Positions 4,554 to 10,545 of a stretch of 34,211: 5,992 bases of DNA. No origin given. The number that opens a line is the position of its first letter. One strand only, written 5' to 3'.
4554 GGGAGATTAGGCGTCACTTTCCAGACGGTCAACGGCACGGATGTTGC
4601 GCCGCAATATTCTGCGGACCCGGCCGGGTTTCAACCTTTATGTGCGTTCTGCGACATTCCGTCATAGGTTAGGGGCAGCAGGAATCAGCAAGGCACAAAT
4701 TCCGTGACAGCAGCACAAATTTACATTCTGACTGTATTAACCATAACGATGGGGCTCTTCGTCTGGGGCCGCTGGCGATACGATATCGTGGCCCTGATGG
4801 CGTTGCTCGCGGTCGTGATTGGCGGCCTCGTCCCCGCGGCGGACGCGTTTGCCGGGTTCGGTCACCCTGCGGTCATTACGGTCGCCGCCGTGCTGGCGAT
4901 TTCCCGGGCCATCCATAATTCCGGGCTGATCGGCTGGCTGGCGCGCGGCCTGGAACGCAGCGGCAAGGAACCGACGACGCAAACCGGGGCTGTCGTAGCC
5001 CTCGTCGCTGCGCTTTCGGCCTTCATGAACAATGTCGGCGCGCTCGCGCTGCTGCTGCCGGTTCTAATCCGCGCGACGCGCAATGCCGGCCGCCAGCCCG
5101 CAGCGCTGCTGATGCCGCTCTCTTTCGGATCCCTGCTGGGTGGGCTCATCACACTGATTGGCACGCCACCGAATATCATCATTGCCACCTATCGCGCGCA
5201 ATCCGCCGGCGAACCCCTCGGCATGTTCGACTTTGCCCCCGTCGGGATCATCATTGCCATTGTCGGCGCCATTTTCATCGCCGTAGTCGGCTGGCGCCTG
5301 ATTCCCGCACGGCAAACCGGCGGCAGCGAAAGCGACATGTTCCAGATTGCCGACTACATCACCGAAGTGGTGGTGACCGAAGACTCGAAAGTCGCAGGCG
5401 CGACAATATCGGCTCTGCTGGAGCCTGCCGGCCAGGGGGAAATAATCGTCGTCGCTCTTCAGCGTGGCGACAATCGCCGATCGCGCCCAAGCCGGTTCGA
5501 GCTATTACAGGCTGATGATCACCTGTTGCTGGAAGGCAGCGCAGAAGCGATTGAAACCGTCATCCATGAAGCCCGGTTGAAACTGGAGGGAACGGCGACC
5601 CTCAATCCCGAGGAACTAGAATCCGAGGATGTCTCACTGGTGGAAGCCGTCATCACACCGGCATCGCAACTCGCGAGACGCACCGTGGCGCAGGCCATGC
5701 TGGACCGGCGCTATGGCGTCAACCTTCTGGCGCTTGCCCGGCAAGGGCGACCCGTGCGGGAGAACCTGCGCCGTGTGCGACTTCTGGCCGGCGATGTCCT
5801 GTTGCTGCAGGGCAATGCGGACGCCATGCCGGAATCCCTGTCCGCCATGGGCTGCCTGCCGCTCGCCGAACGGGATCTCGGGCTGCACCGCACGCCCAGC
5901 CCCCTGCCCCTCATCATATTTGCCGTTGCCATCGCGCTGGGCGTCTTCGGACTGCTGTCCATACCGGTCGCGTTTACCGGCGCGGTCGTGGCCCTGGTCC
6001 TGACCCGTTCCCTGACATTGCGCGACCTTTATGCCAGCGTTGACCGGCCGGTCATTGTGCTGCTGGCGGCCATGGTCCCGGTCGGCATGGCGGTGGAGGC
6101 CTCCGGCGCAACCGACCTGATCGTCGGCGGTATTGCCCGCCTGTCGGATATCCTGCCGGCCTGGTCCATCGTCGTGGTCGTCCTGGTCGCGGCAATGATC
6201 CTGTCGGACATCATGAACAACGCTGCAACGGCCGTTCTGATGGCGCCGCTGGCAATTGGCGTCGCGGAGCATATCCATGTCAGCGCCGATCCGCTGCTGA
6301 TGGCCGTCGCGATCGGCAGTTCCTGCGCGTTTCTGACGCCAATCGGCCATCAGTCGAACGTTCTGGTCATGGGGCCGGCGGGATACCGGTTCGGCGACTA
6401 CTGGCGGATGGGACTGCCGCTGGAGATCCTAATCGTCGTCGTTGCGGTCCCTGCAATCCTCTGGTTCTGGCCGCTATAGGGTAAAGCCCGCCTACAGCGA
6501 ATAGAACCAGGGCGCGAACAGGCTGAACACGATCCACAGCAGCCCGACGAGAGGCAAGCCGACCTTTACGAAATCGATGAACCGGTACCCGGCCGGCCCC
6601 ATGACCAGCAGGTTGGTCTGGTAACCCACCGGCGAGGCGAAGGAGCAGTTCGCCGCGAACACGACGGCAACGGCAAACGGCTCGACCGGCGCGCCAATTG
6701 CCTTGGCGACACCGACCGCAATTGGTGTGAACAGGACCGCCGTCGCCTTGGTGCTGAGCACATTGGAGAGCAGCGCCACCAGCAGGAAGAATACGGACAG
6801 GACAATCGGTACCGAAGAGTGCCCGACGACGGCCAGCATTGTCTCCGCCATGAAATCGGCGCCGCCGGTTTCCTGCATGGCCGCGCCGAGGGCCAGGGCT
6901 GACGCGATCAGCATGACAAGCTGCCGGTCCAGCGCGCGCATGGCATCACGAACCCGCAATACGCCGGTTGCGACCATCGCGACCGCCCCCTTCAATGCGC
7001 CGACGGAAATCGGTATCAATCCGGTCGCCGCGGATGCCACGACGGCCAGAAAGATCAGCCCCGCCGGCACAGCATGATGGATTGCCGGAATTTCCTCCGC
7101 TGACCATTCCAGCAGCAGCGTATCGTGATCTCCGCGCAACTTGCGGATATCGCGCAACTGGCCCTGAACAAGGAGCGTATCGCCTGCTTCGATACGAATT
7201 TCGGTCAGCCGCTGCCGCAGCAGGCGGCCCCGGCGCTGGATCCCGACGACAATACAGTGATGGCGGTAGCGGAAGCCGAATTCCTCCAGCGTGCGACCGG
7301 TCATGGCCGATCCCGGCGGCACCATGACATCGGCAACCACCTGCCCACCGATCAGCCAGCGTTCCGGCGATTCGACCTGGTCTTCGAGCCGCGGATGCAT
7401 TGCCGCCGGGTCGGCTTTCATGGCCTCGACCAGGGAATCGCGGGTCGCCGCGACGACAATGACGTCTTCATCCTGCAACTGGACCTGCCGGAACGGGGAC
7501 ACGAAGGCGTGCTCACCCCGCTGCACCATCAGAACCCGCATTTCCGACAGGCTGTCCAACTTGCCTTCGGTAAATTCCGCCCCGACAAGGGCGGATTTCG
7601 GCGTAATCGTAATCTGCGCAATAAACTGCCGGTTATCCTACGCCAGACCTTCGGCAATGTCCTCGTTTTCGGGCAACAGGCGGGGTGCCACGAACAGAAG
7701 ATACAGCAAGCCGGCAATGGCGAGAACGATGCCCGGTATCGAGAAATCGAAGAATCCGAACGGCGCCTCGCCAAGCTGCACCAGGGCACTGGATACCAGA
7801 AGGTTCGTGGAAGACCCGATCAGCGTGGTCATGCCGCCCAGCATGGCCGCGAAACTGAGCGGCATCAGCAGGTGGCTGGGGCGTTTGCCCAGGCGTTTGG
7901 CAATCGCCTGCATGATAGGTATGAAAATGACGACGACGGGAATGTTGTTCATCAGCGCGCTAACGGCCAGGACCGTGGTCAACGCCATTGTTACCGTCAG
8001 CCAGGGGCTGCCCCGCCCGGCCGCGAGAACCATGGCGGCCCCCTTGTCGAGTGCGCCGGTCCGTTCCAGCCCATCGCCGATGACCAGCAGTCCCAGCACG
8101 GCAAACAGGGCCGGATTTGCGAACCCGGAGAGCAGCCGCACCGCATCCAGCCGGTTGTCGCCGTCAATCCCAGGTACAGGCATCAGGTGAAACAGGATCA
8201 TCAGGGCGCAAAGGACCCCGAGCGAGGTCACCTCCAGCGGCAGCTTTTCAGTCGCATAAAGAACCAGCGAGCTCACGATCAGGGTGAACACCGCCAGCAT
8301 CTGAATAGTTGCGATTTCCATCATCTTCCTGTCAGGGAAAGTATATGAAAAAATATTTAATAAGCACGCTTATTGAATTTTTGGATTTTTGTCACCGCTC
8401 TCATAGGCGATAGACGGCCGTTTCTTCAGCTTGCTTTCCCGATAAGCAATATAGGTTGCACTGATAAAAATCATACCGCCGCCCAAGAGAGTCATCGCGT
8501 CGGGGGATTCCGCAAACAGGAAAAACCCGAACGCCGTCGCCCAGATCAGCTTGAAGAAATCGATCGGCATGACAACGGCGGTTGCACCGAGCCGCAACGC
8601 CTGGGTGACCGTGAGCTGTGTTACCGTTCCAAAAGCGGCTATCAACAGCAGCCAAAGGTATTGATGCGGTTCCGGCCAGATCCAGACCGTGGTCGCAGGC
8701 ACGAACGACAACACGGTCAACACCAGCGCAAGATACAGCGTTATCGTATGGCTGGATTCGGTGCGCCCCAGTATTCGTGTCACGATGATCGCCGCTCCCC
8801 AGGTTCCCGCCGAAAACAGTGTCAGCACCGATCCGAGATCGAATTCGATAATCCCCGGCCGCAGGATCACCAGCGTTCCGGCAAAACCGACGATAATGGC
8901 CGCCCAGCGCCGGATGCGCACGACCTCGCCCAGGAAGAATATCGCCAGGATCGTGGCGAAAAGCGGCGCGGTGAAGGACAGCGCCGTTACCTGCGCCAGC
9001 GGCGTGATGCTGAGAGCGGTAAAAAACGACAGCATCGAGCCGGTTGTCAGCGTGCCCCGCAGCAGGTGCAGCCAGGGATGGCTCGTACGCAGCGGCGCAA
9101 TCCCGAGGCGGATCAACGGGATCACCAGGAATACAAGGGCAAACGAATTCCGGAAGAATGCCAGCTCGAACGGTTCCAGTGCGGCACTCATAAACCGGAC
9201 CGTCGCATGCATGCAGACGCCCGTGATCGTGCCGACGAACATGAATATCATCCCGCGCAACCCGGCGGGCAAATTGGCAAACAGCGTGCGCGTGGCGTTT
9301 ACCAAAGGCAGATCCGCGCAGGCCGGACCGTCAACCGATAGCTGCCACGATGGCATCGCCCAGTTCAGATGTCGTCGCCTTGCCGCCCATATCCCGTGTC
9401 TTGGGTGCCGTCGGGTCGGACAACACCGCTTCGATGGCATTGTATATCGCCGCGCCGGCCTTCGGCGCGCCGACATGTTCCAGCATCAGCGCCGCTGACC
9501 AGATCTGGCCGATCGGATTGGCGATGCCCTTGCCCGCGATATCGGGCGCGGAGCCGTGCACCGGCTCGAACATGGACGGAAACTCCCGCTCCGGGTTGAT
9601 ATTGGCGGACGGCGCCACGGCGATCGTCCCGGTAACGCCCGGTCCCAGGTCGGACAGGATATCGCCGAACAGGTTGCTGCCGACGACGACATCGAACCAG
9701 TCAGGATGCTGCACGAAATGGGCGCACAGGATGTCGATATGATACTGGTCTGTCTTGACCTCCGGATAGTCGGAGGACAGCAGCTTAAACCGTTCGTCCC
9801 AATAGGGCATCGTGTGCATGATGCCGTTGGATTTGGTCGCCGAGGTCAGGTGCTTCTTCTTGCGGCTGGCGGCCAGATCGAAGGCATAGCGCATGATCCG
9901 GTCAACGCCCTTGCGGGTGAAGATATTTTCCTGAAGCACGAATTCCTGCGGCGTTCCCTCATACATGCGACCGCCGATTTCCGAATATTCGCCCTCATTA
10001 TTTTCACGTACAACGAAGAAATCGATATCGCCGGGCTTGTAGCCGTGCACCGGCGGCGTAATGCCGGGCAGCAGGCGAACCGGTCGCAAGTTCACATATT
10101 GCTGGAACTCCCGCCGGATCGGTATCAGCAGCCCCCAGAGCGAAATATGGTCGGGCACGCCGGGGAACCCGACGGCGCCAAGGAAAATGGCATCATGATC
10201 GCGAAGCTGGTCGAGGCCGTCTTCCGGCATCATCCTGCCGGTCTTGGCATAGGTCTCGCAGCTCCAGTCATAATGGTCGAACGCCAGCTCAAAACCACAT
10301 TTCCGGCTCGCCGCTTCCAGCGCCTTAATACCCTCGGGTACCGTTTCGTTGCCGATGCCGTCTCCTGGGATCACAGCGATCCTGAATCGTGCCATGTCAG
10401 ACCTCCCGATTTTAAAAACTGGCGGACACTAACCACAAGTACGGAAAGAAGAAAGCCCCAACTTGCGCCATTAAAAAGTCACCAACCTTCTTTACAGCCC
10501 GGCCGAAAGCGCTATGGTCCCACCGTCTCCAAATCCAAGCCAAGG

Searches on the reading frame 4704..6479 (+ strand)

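Call 8: search_protein_families(library=pfam, proteins=[window:4704-6479:+])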
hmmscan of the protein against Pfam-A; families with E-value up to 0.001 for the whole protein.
window:4704-6479:+ (591 aa): 3 families
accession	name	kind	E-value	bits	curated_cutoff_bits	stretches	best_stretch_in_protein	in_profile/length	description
PF03600.22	CitMHS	-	1.3e-75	255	31.9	1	18-538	3-336/336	Citrate transporter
PF02080.26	TrkA_C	-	7.3e-18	64.7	27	2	219-286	1-66/71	TrkA-C domain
PF00939.25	Na_sulph_symp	-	2.8e-17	63.3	27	2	403-590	273-467/472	Sodium:sulfate symporter transmembrane region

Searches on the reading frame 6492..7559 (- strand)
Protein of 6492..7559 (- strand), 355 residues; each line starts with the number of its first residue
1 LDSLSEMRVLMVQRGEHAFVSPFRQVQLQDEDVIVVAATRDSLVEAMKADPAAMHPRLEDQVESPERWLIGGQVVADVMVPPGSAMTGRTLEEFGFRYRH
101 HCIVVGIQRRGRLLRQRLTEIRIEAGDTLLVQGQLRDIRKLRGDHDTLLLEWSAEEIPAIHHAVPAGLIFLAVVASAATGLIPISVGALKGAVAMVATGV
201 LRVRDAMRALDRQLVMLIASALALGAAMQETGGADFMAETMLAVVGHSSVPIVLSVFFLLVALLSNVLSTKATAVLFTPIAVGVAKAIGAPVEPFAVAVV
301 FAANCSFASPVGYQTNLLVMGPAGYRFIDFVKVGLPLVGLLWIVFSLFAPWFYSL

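Call 8: search_protein_families(library=pfam, proteins=[window:6492-7559:-])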
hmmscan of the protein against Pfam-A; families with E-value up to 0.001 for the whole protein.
window:6492-7559:- (355 aa): 4 families
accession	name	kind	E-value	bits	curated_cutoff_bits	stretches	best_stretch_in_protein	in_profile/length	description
PF03600.22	CitMHS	-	1.6e-41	142.9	31.9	2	178-353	5-181/336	Citrate transporter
PF02080.26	TrkA_C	-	9.5e-18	64.3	27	1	76-142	2-67/71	TrkA-C domain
PF06808.19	DctM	-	8.9e-06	25.2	23.8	1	201-345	256-404/413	Tripartite ATP-independent periplasmic transporter, DctM component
PF00939.25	Na_sulph_symp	-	4.1e-05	23.2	27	1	188-352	297-465/472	Sodium:sulfate symporter transmembrane region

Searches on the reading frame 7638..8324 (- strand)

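Call 8: search_protein_families(library=pfam, proteins=[window:7638-8324:-])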
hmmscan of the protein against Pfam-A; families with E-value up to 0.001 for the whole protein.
window:7638-8324:- (228 aa): 1 family
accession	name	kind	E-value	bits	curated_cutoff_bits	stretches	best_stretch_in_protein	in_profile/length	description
PF03600.22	CitMHS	-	6.2e-40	137.8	31.9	1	20-221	1-190/336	Citrate transporter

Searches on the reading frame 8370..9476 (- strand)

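Call 8: search_protein_families(library=pfam, proteins=[window:8370-9476:-])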
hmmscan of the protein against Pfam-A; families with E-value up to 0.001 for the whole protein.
window:8370-9476:- (368 aa): 1 family
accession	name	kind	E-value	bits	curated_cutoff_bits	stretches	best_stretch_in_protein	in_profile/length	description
PF00892.27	EamA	-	4.5e-26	92.2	28.2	2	74-205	2-134/135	EamA-like transporter family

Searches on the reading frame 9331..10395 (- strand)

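Call 8: search_protein_families(library=pfam, proteins=[window:9331-10395:-])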
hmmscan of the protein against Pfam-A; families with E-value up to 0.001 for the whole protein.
window:9331-10395:- (354 aa): 1 family
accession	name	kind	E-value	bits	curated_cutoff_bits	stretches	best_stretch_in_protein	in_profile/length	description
PF00180.25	Iso_dh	-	1.2e-86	291.6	27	1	6-349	2-348/348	Isocitrate/isopropylmalate dehydrogenase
